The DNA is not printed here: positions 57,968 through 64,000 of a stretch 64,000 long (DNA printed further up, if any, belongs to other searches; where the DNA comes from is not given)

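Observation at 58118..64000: Giant multidomain surface protease: S8 subtilase + PA domain + Fn3-like region + long BspA-type LRR array on a lipoprotein anchor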

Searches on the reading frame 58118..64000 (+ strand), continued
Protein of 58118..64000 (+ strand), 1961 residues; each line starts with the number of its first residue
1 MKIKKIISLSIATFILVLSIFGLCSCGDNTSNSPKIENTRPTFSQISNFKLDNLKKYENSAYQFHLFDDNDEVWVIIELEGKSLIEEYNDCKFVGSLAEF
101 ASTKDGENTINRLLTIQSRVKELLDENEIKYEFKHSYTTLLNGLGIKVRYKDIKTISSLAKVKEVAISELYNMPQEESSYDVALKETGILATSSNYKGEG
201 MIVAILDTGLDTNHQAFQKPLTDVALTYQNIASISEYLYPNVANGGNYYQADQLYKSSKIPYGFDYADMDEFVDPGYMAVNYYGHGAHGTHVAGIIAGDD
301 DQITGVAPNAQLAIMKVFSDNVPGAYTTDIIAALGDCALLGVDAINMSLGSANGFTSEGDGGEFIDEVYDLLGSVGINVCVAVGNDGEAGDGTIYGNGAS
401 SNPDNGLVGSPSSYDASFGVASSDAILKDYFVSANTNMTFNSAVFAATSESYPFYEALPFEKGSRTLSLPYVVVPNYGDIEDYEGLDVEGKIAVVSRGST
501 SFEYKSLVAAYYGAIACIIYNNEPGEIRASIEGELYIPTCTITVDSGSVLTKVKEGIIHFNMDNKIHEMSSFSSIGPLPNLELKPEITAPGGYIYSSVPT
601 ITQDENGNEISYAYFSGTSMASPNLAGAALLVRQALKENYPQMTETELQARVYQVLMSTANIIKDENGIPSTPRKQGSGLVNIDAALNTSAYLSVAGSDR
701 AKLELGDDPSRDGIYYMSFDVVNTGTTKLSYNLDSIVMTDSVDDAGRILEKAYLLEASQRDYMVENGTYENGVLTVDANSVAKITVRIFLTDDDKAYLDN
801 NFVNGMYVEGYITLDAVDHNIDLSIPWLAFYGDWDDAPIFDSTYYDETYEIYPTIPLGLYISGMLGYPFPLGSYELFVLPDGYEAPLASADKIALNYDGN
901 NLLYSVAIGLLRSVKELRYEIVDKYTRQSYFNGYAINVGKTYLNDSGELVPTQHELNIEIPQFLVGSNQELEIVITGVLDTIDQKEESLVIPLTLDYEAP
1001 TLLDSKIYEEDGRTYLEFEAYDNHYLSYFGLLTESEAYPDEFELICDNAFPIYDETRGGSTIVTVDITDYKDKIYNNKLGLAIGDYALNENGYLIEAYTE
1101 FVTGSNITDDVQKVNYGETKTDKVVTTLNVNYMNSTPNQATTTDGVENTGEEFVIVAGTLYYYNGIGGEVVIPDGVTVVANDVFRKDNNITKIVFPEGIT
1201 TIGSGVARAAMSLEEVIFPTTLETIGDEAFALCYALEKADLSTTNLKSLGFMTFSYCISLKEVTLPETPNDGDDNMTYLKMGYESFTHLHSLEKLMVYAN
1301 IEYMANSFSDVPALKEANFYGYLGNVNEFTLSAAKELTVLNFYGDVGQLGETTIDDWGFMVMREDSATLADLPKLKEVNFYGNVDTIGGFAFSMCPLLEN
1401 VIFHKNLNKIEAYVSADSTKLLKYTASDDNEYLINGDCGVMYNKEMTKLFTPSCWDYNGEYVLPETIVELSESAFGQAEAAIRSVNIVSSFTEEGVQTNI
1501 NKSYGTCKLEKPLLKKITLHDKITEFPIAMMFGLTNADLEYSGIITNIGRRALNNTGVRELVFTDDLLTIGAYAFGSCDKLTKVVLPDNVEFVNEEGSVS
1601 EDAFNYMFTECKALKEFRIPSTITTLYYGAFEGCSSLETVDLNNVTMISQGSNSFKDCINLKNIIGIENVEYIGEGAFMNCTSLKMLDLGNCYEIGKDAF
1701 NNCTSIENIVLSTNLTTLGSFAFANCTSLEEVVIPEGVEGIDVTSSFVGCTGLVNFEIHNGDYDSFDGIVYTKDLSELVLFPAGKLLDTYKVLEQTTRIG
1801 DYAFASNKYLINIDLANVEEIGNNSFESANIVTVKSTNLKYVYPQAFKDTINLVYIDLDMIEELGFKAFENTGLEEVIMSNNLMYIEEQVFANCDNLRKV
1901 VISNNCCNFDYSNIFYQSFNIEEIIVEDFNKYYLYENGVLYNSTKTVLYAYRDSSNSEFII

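Call 39: search_protein_families(library=pfam, alignment_id=A1, max_evalue=0.1)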
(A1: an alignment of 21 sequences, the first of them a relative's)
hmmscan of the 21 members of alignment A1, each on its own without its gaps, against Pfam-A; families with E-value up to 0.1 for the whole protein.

A. member 1, P0001 (2070 aa): 8 families
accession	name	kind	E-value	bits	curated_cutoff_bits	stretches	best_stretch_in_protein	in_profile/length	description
PF13306.12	LRR_5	-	2.8e-97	321.8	27.7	9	1605-1689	27-108/127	BspA type Leucine rich repeat region (6 copies)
PF00082.27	Peptidase_S8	-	7.7e-45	153.9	21.8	1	198-679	1-288/288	Subtilase family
PF13855.12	LRR_8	-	1.5e-17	63.5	27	0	1878-1915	8-45/61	Leucine rich repeat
PF02225.27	PA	-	3.6e-12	46.7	23.9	1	472-548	6-93/95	PA domain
PF06280.18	fn3_5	-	1.1e-09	39.4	27.6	1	716-827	11-111/112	Fn3-like domain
PF12799.13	LRR_4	-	2.7e-05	24.7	27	0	1682-1719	1-40/44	Leucine Rich repeats (2 copies)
PF23952.1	LRR_EndoS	-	6.3e-05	23.6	27.9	0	1713-1770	42-101/116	Endo-beta-N-acetylglucosaminidase EndoS LRR domain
PF05922.21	Inhibitor_I9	-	0.056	14.6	21.2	0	120-166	27-74/82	Peptidase inhibitor I9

B. families by the number of members that match (of 21 scanned): 14 families
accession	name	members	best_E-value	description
PF13306.12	LRR_5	21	9.8e-128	BspA type Leucine rich repeat region (6 copies)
PF00082.27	Peptidase_S8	21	1.6e-47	Subtilase family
PF13855.12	LRR_8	21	6.6e-22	Leucine rich repeat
PF02225.27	PA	21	1.8e-16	PA domain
PF06280.18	fn3_5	19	1.6e-12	Fn3-like domain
PF05922.21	Inhibitor_I9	12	1.6e-05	Peptidase inhibitor I9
PF12799.13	LRR_4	11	8.5e-09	Leucine Rich repeats (2 copies)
PF23952.1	LRR_EndoS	7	9.2e-08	Endo-beta-N-acetylglucosaminidase EndoS LRR domain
PF13576.12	Pentapeptide_3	5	0.0077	Pentapeptide repeats (9 copies)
PF00842.27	Ala_racemase_C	1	0.032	Alanine racemase, C-terminal domain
PF14693.11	Ribosomal_TL5_C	1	0.05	Ribosomal protein TL5, C-terminal domain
PF14454.12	Prok_Ub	1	0.062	Prokaryotic Ubiquitin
PF16729.10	DUF5067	1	0.063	Domain of unknown function (DUF5067)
PF14696.12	Glyoxalase_5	1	0.074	Hydroxyphenylpyruvate dioxygenase, HPPD, N-terminal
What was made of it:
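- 58331..58633 (+): I9-like propeptide (residues about 72-172) with a beta-alpha-beta-beta-alpha-beta fold and the motif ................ Pfam Inhibitor_I9 is weak in this protein (E 0.056, residues 120-166), but 12 of 21 homologues match, best E 1.6e-5 (call 39).
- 59531..59761 (+): PA (protease-associated) domain inserted into the catalytic domain, residues 472-548. Present in 21 of 21 homologues (call 39).
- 61568..64000 (+): BspA-type LRR_5 region in four modules, each opening with a 'G(V/T)LY..' cap at residues about 1153, 1432, 1763 and 1940. Module 4 and a conserved C-terminal cap (to residue 2070) run past the window edge. Pfam LRR_5, E 3e-97, 9 stretches (call 39).
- On Cell-envelope proteinase / C5a-peptidase type of S8 (ScpA, SpyCEP, PrtP): Pfam Inhibitor_I9 reaches only E 0.056 in this protein, but 12 of 21 homologues match, best 1.6e-5 (call 39).
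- On BspA-type leucine-rich repeat (Pfam LRR_5, PF13306): E 3e-97 in 9 stretches (call 39).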

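Call 56: predict_structure(alignment_id=A3)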
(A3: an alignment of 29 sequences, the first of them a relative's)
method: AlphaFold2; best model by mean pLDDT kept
length: 920 residues; sequences in the alignment: 29
mean_pLDDT: 92.8   pTM: 0.73
mean pLDDT of the five models: 92.8, 92.7, 92.6, 92.4, 91.8
residues with pLDDT >= 90: 764; 70-90: 141; 50-70: 15; < 50: 0
segments of 3 or more residues with pLDDT < 50: none
pLDDT, mean of each block of 10 residues (from residue 1): 91 93 95 94 96 96 95 97 89 95 94 92 89 93 95 92 96 94 94 97 72 84 97 96 95 97 93 96 95 96 95 95 92 87 75 85 96 95 95 94 95 94 94 94 83 85 95 88 96 89 88 95 94 94 93 95 89 95 84 88 93 92 95 94 96 95 96 97 95 98 94 98 96 96 96 94 93 94 94 96 91 97 93 97 94 95 90 84 87 92 91 89
secondary structure, 60 per line:
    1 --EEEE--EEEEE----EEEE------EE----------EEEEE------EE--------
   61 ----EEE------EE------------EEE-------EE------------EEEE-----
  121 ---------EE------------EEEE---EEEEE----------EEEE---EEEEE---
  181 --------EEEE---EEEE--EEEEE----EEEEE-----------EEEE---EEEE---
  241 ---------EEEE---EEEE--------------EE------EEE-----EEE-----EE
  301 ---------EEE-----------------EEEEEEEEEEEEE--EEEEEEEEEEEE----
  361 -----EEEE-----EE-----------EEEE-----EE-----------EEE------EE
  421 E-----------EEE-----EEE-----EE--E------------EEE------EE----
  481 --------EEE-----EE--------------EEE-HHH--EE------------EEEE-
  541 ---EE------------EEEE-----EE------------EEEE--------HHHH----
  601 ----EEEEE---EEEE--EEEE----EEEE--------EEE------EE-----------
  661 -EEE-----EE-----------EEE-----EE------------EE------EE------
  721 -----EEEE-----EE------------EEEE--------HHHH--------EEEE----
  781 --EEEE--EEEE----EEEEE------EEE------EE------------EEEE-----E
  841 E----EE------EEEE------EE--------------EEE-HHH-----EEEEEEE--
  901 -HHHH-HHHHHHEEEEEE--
elements in order (helices of 4 or more, strands of 3 or more residues): E3-6 E9-13 E18-21 E40-44 E65-67 E88-90 E112-115 E144-147 E151-155 E166-169 E173-177 E189-192 E196-199 E202-206 E211-215 E227-230 E234-237 E250-253 E257-260 E283-285 E291-293 E310-312 E330-342 E345-356 E366-369 E388-391 E410-412 E419-421 E433-435 E441-443 E466-468 E489-491 E513-515 E536-539 E558-561 E581-584 H593-596 E605-609 E613-616 E619-622 E627-630 E639-641 E662-664 E683-685 E726-729 E749-752 H761-764 E773-776 E783-786 E789-792 E797-801 E808-810 E831-834 E854-857 E880-882 E892-898 H902-905 H907-912 E913-918
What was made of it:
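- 61568..64000 (+): AF2 pLDDT 92.8 (call 56).
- On BspA-type leucine-rich repeat (Pfam LRR_5, PF13306): AF2 solenoid with pLDDT 92.8 (call 56).
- LRR model: pLDDT 92.8 (call 56).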
